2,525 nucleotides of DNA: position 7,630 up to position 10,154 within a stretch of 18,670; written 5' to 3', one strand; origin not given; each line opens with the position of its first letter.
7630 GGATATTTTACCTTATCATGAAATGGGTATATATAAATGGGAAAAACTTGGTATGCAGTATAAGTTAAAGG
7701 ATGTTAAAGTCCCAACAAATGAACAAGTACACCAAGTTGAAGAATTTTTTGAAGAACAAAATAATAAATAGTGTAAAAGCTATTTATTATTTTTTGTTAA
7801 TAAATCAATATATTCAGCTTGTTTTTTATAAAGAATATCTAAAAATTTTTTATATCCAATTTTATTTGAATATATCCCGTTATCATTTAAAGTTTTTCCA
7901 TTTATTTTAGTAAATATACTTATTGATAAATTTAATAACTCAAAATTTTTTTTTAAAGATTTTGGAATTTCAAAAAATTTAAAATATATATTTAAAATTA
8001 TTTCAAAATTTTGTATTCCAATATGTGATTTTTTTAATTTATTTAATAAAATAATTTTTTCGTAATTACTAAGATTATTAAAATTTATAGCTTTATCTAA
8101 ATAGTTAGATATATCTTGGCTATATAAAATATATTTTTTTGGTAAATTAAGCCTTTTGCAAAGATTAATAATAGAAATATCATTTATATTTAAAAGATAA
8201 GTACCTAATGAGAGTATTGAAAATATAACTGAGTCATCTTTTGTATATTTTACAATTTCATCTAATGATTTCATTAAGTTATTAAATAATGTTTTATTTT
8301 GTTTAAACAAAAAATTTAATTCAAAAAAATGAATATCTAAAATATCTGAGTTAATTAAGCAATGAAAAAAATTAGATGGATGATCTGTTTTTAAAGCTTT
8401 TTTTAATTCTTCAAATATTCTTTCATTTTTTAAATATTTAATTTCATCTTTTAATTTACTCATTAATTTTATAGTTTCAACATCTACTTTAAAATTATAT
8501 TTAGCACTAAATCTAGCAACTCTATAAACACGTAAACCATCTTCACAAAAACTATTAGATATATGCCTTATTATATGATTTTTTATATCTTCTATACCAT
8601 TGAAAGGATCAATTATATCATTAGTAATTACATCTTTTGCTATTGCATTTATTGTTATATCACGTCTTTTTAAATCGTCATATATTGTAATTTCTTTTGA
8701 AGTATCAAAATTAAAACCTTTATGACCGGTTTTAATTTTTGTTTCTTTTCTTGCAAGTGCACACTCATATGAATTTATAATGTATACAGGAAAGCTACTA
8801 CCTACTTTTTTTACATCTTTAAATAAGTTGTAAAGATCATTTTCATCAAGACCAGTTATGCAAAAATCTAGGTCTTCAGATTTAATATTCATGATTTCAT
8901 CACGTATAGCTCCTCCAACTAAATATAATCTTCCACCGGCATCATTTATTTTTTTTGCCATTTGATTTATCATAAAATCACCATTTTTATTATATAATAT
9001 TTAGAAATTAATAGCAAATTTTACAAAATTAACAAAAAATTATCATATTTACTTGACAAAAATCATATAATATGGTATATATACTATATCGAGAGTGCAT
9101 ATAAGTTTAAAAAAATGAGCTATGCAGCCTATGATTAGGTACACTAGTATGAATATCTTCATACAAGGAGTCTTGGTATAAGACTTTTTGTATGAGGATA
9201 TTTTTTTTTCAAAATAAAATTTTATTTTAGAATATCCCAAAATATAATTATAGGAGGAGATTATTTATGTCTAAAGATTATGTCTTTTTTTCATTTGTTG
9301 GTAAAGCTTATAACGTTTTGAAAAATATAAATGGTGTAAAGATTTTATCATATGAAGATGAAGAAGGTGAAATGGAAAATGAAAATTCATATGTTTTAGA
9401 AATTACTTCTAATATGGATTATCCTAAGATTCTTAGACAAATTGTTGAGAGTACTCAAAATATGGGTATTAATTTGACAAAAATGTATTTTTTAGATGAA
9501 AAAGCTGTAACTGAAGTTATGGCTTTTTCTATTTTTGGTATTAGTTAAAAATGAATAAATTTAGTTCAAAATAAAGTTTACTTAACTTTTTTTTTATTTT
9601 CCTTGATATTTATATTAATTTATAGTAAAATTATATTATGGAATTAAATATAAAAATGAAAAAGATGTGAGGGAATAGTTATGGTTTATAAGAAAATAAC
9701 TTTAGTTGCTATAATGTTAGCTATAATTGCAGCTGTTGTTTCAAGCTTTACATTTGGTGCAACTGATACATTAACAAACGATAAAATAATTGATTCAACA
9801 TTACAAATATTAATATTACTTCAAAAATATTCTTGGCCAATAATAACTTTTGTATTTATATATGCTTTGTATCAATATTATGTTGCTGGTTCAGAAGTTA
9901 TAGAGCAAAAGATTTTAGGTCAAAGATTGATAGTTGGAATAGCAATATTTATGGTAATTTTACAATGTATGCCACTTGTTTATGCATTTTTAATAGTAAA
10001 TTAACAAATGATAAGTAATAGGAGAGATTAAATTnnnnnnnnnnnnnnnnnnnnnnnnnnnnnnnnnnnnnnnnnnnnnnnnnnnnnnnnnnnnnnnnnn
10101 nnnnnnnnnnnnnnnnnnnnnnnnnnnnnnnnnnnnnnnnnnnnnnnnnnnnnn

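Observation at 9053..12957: Orphan module between cca and ireB: regulated 93-aa protein, pilin-like mini-membrane protein, dead ParA/MinD and dead GGDEF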

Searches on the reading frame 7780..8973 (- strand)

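Call 4: search_protein_families(library=pfam, proteins=[window:7780-8973:-], max_evalue=1)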
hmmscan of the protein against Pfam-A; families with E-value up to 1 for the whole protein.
window:7780-8973:- (397 aa): 2 families
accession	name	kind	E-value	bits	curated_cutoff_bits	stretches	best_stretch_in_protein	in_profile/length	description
PF01743.26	PolyA_pol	-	2.4e-21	76.8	23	1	16-136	1-126/126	Poly A polymerase head domain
PF12627.12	PolyA_pol_RNAbd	-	6.9e-11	42.2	22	1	160-219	1-60/64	Probable RNA and SrmB- binding site of polymerase A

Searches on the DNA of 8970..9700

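Call 8: search_rna_families(source=window, start=8970, end=9700, threshold=evalue, max_evalue=10, show_alignments=3)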
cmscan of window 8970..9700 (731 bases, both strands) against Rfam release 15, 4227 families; matches with E-value up to 10: 9.
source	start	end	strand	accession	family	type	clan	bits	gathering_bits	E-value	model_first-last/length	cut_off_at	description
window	9152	9202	+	RF03955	MIR2934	Gene; miRNA;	-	23.2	100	0.098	1-113/113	no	MIR2934 microRNA precursor family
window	9445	9529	+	RF04342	Plastid-psbA-1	Cis-reg;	CL00153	21.4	54.3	3.4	1-114/114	no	Plastid-psbA-1 3UTR RNA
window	9153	9201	+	RF03316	mir-1263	Gene; miRNA;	-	21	95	0.33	1-84/84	no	mir-1263 microRNA precursor family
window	9487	9553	+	RF00529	snoMe28S-Am2589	Gene; snRNA; snoRNA; CD-box;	-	19.6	37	3.3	1-109/109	no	Small nucleolar RNA Me28S-Am2589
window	9151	9205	+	RF04112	MIR5512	Gene; miRNA;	-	17.3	139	3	1-132/132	no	MIR5512 microRNA precursor family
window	9414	9529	+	RF04180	BTnc231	Gene; sRNA;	-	16.2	80.4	1.2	1-154/154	no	Bacteroides sRNA BTnc231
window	9152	9202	+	RF03616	MIR1888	Gene; miRNA;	-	16.2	72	5.3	16-87/101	no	MIR1888 microRNA precursor family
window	9347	9447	+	RF01226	snoZ5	Gene; snRNA; snoRNA; CD-box;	CL00045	16.1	60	8.1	1-113/113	no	Small nucleolar RNA Z5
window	9151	9203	+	RF04117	MIR5200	Gene; miRNA;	-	15.3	70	6.1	1-92/92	no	MIR5200 microRNA precursor family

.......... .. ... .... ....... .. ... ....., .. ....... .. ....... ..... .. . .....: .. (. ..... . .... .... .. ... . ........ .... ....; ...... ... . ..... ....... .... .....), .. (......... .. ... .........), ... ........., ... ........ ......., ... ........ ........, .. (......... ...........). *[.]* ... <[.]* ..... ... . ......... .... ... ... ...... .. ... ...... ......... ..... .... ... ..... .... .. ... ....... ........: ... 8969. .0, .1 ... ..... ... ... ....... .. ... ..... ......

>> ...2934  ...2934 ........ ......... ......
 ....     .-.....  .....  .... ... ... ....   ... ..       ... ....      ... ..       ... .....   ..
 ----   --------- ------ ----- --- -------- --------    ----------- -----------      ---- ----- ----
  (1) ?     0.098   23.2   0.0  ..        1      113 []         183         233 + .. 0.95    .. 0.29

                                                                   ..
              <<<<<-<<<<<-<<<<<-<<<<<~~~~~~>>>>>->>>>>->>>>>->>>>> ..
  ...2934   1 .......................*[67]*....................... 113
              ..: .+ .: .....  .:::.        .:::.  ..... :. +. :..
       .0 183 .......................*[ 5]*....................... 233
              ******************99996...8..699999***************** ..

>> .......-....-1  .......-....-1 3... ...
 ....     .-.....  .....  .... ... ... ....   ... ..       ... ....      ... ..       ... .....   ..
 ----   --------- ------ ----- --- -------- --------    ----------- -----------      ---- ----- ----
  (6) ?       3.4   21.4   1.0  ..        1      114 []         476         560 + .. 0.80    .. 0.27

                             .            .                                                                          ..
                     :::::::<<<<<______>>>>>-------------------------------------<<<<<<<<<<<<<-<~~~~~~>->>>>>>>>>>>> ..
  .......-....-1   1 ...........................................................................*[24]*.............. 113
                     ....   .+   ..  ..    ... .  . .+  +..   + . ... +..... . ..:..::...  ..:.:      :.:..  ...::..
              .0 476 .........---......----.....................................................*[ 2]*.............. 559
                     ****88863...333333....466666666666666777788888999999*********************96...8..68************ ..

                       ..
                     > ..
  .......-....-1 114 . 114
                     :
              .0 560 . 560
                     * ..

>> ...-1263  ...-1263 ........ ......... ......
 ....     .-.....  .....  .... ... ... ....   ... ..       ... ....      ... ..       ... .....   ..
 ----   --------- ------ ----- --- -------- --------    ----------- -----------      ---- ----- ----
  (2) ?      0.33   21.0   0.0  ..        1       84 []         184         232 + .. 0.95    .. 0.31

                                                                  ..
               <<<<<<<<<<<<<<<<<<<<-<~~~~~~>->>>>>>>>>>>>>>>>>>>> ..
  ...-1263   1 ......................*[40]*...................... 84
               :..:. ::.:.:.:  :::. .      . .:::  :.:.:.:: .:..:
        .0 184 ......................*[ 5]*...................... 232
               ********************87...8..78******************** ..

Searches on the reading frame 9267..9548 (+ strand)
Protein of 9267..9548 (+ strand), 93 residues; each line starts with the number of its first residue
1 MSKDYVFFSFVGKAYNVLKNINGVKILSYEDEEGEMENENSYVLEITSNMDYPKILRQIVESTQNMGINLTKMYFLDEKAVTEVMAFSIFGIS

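Call 4: search_protein_families(library=pfam, proteins=[window:9267-9548:+], max_evalue=1)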
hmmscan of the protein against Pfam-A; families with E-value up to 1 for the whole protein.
window:9267-9548:+ (93 aa): 2 families
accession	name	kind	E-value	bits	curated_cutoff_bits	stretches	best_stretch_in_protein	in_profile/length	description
PF14060.11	DUF4252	-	0.009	16.6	23.9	1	15-87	31-100/125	Domain of unknown function (DUF4252)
PF19445.4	eIF3h_C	-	0.032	14.4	28.6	1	17-73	48-104/197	C-terminal region of eIF3h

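Call 5: search_protein_families(library=ncbifam, proteins=[window:9267-9548:+], max_evalue=1)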
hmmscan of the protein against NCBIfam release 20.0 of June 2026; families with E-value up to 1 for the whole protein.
window:9267-9548:+ (93 aa): 0 families

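Call 33: search_protein_families(library=phrogs, proteins=[window:9267-9548:+], max_evalue=0.1)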
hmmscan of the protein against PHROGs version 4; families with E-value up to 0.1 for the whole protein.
window:9267-9548:+ (93 aa): 0 families

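Call 34: search_protein_families(library=padloc, proteins=[window:9267-9548:+], max_evalue=0.1)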
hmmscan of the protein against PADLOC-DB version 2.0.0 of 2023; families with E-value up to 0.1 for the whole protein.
window:9267-9548:+ (93 aa): 0 families

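Call 60: find_homologous_proteins(query=window:9267-9548:+, max_evalue=0.01)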
Query window:9267-9548:+ (93 aa): 1 proteins with E <= 0.01 among 1 candidates.
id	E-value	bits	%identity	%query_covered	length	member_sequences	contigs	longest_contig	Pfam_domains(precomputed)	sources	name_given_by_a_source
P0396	2.3e-49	183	99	97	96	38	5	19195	-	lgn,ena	-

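Call 80: find_encoding_contigs(protein=P0396, flank=5000, max_places=4)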
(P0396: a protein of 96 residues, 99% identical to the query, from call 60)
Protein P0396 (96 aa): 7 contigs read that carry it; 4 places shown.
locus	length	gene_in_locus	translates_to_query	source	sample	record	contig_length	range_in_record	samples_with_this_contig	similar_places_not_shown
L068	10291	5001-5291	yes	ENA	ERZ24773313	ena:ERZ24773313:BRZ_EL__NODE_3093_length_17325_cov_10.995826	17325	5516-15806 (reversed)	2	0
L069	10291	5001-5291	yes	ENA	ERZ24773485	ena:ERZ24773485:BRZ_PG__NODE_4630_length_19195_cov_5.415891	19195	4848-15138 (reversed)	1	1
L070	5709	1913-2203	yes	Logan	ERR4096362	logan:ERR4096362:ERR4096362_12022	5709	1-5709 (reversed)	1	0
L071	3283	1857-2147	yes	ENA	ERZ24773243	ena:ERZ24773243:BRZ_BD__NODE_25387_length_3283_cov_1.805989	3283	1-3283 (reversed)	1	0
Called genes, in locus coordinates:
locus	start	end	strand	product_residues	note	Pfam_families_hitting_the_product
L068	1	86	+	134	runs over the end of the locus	PF01925:TauE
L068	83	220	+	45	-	-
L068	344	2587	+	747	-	PF02901:PFL-like, PF01228:Gly_radical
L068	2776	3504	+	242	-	PF13353:Fer4_12, PF04055:Radical_SAM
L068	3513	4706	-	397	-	PF01743:PolyA_pol, PF12627:PolyA_pol_RNAbd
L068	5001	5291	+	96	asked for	-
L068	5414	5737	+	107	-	-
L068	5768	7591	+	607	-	-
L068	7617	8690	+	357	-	PF00990:GGDEF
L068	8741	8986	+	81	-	PF06135:IreB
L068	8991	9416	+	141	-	PF03652:RuvX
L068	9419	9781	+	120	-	PF06949:DUF1292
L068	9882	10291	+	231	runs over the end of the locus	-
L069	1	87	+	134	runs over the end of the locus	PF01925:TauE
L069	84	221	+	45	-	-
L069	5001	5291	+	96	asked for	-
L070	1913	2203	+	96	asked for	-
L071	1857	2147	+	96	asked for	-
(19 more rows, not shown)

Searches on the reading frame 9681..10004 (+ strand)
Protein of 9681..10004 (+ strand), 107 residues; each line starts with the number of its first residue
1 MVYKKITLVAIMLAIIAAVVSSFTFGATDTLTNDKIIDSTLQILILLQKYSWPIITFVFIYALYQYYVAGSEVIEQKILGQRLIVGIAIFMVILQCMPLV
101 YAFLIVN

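Call 4: search_protein_families(library=pfam, proteins=[window:9681-10004:+], max_evalue=1)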
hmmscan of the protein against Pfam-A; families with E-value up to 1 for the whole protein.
window:9681-10004:+ (107 aa): 2 families
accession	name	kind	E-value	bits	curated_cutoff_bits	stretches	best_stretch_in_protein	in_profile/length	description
PF19094.5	EMC6_arch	-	0.0015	19.4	26.7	1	5-57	6-57/87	EMC6-arch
PF19199.5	Phage_coatGP8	-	0.048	14.2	24.6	1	13-60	6-54/69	Phage major coat protein, Gp8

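Call 5: search_protein_families(library=ncbifam, proteins=[window:9681-10004:+], max_evalue=1)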
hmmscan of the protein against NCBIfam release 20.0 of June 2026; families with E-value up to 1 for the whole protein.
window:9681-10004:+ (107 aa): 0 families

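Call 33: search_protein_families(library=phrogs, proteins=[window:9681-10004:+], max_evalue=0.1)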
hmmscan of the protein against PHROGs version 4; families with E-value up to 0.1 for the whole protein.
window:9681-10004:+ (107 aa): 0 families

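Call 34: search_protein_families(library=padloc, proteins=[window:9681-10004:+], max_evalue=0.1)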
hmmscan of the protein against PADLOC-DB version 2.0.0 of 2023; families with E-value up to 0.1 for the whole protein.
window:9681-10004:+ (107 aa): 0 families
